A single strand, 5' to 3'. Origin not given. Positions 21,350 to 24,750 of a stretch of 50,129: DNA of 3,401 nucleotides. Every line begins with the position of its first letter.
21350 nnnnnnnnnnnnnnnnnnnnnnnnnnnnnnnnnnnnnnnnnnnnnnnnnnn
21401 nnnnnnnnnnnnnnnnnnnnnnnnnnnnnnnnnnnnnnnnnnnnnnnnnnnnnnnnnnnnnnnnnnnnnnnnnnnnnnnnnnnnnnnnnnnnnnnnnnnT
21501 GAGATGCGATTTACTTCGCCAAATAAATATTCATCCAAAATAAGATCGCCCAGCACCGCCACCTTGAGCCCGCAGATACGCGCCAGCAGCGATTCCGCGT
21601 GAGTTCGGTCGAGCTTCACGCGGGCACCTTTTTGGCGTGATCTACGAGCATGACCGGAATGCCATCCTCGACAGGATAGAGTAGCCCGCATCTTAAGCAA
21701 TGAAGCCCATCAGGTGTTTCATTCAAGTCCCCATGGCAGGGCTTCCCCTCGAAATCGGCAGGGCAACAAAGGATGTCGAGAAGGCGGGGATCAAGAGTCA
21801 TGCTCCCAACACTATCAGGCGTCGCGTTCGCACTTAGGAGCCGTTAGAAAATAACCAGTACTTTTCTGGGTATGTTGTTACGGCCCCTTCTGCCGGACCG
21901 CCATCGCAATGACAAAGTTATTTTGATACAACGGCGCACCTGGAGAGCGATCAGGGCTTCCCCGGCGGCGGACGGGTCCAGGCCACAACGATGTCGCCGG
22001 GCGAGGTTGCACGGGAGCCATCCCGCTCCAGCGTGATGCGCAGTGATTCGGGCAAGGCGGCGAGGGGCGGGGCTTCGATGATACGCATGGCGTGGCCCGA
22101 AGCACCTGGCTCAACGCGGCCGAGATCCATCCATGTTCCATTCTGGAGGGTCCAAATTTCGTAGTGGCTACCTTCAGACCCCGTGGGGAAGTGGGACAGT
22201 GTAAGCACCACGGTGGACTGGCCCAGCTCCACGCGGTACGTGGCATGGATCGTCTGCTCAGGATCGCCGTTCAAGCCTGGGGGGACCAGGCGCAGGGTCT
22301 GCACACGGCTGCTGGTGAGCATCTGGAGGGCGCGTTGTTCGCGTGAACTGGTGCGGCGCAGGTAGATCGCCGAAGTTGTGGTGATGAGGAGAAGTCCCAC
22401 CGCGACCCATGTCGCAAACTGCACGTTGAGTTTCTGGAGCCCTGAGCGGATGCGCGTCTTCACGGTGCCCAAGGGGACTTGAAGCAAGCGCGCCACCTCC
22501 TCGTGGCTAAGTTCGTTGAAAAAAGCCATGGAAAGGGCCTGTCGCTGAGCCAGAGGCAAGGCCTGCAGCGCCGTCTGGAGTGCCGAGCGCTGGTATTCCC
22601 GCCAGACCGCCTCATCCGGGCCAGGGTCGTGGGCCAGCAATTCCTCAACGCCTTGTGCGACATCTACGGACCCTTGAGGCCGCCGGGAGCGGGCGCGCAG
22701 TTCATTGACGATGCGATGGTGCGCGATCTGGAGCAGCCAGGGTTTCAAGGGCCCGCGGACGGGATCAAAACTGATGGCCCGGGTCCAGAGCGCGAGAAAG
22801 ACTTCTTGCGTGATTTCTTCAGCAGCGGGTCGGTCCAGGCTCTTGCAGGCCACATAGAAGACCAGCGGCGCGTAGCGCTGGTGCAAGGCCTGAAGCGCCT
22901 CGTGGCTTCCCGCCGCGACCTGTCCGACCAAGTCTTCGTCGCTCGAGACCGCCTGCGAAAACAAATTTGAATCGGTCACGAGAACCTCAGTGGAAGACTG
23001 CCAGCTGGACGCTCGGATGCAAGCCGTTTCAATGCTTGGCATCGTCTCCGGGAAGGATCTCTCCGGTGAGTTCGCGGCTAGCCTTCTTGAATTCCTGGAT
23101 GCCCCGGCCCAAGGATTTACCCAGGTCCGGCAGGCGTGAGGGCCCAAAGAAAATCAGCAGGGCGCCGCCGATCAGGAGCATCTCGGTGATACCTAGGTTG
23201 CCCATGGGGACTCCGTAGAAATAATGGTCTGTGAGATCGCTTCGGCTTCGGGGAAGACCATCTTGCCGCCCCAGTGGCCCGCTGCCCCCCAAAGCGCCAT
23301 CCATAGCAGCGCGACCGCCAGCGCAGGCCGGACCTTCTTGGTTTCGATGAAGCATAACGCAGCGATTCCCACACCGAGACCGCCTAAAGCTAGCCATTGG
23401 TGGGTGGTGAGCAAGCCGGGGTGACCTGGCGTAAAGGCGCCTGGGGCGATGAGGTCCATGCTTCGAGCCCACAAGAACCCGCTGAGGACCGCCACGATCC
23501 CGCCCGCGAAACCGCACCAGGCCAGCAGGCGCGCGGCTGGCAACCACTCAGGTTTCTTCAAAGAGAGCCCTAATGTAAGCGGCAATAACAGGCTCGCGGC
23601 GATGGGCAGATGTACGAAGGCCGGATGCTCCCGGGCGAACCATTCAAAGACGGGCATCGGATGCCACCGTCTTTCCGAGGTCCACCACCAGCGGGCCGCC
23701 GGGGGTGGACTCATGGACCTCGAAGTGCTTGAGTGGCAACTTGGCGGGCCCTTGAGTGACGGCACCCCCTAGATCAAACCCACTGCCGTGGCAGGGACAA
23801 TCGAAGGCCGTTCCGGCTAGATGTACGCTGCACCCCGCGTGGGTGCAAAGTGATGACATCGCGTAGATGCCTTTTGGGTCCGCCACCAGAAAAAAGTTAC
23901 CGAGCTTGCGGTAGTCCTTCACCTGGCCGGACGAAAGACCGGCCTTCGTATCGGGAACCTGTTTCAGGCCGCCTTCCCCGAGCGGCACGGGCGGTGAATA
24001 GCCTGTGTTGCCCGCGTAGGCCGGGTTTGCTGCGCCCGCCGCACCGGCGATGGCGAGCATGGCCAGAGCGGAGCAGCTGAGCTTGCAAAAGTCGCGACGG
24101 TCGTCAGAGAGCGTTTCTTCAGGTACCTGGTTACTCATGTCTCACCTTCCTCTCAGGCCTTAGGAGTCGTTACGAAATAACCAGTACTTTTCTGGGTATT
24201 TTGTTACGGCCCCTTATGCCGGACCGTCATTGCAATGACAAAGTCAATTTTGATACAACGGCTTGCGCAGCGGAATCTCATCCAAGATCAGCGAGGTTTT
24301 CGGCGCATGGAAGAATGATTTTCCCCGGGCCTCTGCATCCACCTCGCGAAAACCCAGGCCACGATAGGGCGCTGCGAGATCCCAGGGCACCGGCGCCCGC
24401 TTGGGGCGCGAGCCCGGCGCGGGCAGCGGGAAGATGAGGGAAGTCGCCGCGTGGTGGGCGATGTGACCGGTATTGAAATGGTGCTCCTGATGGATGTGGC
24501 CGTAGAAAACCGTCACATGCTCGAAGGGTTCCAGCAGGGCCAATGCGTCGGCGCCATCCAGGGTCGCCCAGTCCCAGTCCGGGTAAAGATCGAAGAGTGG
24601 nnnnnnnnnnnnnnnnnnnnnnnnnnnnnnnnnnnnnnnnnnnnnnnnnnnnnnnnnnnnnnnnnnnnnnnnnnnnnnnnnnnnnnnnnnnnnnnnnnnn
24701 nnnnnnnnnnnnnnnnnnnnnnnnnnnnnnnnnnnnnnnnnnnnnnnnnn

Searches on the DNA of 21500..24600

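Call 5: search_rna_families(source=window, start=21500, end=24600, threshold=evalue, max_evalue=10, show_alignments=3)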
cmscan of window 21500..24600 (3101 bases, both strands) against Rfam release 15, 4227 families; matches with E-value up to 10: 2.
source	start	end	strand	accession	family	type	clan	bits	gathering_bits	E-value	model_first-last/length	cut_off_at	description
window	22849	22887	-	RF01333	CRISPR-DR20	Gene; CRISPR;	-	22.4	42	0.18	1-36/36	no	CRISPR RNA direct repeat element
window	23927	23985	-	RF00064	HgcG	Gene; snRNA; snoRNA; HACA-box;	-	11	77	5.4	203-265/276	no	HgcG RNA (Pab40)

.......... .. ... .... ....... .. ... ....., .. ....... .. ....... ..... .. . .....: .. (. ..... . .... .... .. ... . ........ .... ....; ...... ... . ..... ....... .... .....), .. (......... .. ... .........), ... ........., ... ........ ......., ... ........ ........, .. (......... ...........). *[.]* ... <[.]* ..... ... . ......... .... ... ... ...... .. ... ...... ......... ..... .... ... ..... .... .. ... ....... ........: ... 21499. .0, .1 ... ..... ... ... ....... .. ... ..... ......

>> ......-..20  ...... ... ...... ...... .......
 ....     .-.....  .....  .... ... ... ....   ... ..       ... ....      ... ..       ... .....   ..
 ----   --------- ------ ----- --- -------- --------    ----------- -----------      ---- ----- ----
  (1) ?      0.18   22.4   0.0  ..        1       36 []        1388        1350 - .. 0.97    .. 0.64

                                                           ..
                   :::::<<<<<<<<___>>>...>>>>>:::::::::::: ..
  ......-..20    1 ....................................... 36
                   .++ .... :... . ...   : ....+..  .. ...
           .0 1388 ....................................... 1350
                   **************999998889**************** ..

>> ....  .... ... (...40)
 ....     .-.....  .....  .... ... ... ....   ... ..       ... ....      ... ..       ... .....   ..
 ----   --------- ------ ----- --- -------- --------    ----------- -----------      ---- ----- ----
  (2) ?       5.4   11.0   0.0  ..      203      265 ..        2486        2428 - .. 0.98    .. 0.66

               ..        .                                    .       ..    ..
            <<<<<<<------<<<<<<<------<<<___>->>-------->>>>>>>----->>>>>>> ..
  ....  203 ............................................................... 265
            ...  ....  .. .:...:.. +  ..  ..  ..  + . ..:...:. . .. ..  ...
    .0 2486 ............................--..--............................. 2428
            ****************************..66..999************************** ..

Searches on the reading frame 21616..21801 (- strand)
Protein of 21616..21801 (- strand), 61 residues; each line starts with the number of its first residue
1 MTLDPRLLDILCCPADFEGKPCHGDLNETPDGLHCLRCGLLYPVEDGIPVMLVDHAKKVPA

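Call 81: search_protein_families(library=pfam, proteins=[window:21616-21801:-], max_evalue=0.001)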
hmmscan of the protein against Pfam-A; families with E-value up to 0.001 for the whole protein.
window:21616-21801:- (61 aa): 1 family
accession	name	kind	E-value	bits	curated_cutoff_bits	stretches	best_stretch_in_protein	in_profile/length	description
PF03966.22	Trm112p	-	4.3e-07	30.2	22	1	4-47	1-40/40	Trm112p-like protein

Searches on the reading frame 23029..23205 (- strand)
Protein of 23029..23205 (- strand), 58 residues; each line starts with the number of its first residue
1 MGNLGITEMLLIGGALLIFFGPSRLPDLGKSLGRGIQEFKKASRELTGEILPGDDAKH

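Call 81: search_protein_families(library=pfam, proteins=[window:23029-23205:-], max_evalue=0.001)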
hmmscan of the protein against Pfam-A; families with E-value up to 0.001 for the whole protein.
window:23029-23205:- (58 aa): 1 family
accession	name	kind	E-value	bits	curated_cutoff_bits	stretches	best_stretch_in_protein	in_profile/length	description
PF02416.21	TatA_B_E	-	3.5e-17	61.8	21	1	4-49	1-46/53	mttA/Hcf106 family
